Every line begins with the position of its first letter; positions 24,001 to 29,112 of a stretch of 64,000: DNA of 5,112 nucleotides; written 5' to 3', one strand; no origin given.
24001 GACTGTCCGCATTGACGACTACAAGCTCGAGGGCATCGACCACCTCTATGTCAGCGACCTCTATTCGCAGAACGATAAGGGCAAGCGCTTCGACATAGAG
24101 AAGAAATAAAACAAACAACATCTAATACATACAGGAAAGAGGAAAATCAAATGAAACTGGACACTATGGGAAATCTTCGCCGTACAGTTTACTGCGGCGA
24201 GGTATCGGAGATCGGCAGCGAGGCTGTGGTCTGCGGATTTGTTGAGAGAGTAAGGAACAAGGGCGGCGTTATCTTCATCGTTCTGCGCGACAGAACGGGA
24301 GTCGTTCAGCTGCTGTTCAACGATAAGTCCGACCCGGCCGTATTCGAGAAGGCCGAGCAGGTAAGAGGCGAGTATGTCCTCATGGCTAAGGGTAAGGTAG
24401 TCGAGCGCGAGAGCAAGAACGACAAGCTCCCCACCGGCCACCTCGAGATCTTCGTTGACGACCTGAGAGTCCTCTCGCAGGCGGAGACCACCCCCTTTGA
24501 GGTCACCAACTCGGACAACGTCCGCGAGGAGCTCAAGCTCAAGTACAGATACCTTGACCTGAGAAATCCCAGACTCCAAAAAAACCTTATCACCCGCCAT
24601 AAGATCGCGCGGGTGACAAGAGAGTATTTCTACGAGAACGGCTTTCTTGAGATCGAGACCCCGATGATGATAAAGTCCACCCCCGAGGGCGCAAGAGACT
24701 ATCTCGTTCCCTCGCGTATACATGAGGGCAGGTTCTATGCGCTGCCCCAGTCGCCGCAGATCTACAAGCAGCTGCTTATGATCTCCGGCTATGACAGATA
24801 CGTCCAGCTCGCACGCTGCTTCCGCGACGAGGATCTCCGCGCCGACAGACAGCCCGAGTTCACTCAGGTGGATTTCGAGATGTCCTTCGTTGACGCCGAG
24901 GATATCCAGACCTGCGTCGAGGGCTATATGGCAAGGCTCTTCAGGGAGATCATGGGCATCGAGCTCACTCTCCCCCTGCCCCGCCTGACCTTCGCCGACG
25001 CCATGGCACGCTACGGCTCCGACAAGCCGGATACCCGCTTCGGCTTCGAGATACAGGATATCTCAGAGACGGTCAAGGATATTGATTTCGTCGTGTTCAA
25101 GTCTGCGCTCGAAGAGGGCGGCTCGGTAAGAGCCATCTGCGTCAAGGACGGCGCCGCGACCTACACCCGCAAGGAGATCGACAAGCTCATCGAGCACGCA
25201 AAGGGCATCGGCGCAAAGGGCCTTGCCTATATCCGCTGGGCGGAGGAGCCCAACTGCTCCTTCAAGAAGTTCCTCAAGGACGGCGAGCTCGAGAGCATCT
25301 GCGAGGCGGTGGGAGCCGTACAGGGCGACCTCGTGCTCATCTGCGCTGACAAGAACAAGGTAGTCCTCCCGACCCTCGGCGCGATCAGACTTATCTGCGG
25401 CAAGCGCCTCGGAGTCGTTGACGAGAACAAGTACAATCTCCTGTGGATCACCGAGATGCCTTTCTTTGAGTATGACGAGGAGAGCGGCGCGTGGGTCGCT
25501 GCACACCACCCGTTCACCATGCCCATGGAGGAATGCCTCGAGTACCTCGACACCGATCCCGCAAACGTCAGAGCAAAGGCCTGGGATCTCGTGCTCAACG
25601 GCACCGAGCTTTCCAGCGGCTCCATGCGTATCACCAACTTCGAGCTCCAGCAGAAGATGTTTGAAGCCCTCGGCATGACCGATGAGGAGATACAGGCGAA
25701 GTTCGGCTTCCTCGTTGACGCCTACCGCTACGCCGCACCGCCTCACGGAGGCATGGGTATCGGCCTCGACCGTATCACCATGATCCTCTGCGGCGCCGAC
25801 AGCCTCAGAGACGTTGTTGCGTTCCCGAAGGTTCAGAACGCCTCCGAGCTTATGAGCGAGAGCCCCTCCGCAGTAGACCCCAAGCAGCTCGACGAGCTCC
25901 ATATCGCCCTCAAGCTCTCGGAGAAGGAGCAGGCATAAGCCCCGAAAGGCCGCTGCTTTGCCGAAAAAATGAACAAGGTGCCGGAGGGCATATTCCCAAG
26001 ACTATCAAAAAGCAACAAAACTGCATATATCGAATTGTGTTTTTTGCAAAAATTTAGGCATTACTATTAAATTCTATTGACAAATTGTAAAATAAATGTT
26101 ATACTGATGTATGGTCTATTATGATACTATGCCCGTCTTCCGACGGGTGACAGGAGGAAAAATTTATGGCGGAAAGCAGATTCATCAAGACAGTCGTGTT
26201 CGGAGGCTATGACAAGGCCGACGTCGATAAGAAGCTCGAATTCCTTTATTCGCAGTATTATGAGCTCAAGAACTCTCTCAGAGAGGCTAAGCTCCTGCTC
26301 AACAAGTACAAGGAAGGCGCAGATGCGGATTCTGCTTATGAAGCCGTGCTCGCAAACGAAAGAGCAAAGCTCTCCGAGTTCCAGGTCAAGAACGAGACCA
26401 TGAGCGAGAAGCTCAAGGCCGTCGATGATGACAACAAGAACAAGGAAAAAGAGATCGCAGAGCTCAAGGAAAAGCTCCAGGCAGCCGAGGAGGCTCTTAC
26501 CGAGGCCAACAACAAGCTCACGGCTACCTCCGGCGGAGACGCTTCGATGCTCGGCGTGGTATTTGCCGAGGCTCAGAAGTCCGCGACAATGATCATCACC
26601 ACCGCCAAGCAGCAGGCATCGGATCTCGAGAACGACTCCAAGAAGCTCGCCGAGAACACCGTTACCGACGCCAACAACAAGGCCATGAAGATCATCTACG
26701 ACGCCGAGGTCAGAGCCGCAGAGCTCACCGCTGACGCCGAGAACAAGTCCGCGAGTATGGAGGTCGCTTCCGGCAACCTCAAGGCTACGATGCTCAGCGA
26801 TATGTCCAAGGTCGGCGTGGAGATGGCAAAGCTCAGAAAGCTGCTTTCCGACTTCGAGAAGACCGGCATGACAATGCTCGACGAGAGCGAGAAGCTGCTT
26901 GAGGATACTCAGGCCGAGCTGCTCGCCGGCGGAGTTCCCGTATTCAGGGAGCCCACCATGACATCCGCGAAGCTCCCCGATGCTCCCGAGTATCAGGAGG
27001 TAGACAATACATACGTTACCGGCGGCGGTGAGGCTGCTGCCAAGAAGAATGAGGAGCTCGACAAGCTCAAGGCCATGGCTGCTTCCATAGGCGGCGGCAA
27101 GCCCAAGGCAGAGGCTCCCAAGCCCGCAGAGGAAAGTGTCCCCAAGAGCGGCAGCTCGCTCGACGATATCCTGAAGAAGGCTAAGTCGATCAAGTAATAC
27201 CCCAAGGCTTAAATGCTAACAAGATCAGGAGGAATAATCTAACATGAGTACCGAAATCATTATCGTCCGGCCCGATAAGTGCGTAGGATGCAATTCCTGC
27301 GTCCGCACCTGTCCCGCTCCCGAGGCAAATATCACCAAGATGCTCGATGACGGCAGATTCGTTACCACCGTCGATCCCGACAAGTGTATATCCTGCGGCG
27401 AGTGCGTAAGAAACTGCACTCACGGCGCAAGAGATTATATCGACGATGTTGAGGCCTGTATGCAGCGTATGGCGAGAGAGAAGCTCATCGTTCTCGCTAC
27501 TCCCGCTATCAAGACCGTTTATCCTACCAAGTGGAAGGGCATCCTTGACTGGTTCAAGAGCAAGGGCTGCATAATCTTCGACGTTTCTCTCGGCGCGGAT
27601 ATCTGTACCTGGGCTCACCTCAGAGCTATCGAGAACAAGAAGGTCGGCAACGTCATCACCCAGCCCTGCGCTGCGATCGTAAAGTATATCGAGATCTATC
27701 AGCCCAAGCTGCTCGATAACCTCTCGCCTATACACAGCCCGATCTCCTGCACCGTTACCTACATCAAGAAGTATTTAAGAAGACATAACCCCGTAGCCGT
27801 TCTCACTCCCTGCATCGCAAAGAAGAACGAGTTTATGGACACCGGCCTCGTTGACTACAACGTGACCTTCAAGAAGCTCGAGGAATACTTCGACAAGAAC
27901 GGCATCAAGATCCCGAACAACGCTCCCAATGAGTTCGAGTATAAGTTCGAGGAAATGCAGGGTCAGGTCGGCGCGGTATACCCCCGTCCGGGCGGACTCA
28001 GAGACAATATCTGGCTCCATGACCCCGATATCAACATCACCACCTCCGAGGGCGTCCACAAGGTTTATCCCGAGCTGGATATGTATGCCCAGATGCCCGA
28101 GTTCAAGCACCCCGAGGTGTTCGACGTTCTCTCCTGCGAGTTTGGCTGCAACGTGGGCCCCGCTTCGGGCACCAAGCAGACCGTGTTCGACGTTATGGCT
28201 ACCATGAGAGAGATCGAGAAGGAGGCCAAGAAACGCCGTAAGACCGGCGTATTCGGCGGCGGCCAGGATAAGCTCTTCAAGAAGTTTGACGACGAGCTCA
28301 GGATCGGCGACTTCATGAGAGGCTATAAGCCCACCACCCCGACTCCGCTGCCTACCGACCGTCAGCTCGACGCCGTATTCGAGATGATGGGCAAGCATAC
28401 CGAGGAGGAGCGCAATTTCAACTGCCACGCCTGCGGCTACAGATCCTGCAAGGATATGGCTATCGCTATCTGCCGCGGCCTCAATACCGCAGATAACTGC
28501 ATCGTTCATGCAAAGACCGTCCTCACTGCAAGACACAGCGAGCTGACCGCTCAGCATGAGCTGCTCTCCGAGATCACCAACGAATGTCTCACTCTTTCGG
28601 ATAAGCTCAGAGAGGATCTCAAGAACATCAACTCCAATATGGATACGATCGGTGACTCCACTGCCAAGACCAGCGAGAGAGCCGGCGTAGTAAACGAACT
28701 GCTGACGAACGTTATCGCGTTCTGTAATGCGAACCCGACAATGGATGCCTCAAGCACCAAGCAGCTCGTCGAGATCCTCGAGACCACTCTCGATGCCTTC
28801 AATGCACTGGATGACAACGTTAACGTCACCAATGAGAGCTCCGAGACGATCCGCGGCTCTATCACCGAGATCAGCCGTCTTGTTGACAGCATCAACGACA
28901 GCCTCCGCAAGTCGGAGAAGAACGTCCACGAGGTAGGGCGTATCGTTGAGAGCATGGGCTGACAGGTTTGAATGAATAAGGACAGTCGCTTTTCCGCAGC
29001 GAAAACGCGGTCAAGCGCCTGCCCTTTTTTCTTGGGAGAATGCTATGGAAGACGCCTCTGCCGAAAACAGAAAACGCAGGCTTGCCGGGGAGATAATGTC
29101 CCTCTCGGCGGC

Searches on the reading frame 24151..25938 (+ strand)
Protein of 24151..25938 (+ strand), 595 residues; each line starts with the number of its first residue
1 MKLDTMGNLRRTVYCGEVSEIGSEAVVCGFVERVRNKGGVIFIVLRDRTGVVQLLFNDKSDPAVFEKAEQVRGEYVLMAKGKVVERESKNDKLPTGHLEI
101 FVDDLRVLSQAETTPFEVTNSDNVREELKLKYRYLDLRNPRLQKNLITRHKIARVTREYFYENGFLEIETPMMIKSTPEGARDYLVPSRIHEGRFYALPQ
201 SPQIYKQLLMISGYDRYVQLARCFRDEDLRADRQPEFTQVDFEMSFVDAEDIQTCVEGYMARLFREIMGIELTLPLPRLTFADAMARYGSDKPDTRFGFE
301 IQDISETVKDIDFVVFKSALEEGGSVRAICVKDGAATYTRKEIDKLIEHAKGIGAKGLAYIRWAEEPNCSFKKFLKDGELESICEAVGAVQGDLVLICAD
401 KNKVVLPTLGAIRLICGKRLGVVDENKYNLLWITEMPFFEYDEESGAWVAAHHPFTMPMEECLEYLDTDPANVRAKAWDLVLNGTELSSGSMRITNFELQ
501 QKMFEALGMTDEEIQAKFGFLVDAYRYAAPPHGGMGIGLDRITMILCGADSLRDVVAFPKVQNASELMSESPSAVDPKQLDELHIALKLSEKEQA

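Call 16: search_protein_families(library=pfam, proteins=[window:24151-25938:+], max_evalue=0.001)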
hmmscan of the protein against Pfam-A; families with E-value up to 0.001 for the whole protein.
window:24151-25938:+ (595 aa): 4 families
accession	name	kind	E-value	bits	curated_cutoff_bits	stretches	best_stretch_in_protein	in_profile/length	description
PF00152.25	tRNA-synt_2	-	1.1e-117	392.9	25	1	126-561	2-307/308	tRNA synthetases class II (D, K and N)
PF02938.19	GAD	-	1.1e-22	80.5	23.4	1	316-406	1-92/95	GAD domain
PF01336.31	tRNA_anti-codon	-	8.3e-15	54.9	27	1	26-108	2-75/75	OB-fold nucleic acid binding domain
PF01409.25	tRNA-synt_2d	-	5.5e-06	26.5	19.8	0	507-556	193-236/246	tRNA synthetases class II core domain (F)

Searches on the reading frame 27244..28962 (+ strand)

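Call 16: search_protein_families(library=pfam, proteins=[window:27244-28962:+], max_evalue=0.001)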
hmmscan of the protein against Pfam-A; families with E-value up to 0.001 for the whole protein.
window:27244-28962:+ (572 aa): 10 families
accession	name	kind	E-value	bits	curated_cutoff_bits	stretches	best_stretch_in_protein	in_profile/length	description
PF02906.19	Fe_hyd_lg_C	-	3.4e-25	89.5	22.1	1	111-306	42-245/245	Iron only hydrogenase large subunit, C-terminal domain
PF12838.12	Fer4_7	-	2.6e-09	37.8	27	1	12-62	1-52/52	4Fe-4S dicluster domain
PF00037.32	Fer4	-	6.4e-09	35.7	21.1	2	42-62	2-22/24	4Fe-4S binding domain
PF12837.12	Fer4_6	-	4.5e-08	33.1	25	2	42-62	3-23/24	4Fe-4S binding domain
PF13237.11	Fer4_10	-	1.5e-07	31.7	25.5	1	6-58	2-52/53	4Fe-4S dicluster domain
PF13187.11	Fer4_9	-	2.7e-06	27.7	27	1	12-61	1-50/52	4Fe-4S dicluster domain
PF14697.11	Fer4_21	-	1.7e-05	25.3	35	0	5-26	33-54/59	4Fe-4S dicluster domain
PF12797.12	Fer4_2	-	2.1e-05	24.6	24.5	1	6-25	3-22/22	4Fe-4S binding domain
PF04060.18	FeS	-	4.3e-05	23.6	23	1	392-420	4-32/33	Putative Fe-S cluster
PF12800.12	Fer4_4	-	0.00047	20.7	24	0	10-25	1-16/17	4Fe-4S binding domain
